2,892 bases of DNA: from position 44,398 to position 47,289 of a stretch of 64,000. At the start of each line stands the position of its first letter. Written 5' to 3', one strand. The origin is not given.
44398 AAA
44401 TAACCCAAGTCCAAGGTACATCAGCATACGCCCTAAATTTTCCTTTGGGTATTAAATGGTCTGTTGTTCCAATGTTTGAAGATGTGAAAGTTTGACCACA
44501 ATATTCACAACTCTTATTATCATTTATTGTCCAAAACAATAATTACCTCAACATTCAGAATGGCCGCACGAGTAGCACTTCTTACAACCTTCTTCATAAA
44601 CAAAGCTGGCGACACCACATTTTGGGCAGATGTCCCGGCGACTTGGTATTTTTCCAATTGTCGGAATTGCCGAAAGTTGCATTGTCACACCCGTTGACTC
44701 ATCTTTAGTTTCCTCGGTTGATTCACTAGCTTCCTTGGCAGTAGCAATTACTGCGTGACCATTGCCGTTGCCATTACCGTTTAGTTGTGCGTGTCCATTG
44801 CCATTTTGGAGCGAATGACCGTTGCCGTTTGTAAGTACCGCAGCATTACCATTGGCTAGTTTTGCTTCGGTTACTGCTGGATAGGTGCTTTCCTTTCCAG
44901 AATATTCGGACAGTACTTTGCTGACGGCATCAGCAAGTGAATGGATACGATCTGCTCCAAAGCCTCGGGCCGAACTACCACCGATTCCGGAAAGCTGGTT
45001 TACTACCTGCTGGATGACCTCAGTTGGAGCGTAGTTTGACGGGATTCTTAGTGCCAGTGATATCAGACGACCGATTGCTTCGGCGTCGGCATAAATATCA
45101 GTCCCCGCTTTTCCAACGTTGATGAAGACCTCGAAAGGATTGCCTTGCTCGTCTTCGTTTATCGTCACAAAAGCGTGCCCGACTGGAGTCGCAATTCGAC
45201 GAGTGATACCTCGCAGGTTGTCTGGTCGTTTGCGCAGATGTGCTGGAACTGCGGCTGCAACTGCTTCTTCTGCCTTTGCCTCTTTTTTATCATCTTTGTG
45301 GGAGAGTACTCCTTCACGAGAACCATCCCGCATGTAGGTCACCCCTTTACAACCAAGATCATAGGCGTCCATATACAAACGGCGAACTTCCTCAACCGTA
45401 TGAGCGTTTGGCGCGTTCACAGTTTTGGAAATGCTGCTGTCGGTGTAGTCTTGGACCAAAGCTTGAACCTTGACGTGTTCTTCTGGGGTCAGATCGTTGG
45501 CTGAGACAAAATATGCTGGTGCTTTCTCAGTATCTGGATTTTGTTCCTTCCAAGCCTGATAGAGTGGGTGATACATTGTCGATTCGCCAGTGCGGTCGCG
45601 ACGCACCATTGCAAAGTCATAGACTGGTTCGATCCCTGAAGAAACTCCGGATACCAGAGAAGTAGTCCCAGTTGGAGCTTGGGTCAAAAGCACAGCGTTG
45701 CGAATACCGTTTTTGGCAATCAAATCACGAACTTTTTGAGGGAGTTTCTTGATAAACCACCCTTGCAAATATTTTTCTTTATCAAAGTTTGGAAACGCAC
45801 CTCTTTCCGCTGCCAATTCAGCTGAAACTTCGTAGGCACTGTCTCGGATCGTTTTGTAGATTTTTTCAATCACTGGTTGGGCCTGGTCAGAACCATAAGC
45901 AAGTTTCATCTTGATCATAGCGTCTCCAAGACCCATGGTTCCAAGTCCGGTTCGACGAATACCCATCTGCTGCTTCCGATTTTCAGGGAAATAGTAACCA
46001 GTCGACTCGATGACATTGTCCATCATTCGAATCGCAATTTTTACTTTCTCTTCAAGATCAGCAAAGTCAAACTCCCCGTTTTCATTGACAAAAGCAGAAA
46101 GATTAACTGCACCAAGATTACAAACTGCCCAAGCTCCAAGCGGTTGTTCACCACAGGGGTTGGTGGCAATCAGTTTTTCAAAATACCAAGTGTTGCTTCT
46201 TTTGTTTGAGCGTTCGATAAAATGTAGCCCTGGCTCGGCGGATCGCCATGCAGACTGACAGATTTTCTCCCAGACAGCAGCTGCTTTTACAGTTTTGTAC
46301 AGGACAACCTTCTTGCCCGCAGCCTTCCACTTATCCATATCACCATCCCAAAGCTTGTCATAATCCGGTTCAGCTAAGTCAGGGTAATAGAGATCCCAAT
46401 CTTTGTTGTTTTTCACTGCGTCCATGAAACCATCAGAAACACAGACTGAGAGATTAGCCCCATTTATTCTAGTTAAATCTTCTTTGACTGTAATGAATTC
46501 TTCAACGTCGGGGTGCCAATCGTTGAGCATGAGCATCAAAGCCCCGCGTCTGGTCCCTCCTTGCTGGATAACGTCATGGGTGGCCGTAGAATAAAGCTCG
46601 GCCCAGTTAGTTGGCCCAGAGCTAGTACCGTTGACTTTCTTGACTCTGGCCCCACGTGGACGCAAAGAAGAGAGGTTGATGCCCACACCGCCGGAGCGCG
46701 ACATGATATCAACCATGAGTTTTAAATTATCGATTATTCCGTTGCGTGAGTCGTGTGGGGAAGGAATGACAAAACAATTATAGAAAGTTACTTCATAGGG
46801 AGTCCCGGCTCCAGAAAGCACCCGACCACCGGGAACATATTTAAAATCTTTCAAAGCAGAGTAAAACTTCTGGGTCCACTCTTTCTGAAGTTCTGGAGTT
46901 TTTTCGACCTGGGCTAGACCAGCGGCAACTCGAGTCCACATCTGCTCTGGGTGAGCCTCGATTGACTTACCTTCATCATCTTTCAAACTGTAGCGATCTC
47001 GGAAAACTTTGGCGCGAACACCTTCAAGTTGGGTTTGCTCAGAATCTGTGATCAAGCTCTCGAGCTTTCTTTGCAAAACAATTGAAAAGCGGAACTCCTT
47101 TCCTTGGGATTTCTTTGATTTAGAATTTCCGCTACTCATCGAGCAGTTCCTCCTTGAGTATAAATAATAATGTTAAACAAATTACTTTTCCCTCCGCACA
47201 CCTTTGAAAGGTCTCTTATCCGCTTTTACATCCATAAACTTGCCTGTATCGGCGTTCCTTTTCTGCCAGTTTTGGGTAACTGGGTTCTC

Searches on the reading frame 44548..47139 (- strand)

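Call 8: search_protein_families(library=pfam, proteins=[window:44548-47139:-], max_evalue=0.001)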
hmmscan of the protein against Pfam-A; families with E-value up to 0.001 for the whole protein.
window:44548-47139:- (863 aa): 3 families
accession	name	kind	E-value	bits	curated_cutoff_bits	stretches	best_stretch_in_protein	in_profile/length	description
PF02867.20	Ribonuc_red_lgC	-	1.5e-125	420.2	23.9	1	121-603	2-523/523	Ribonucleotide reductase, barrel domain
PF00317.26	Ribonuc_red_lgN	-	1.3e-17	64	28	1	43-114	8-75/77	Ribonucleotide reductase, all-alpha domain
PF12637.14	TSCPD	-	2.6e-13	50.5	22.8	1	654-746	14-87/88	TSCPD domain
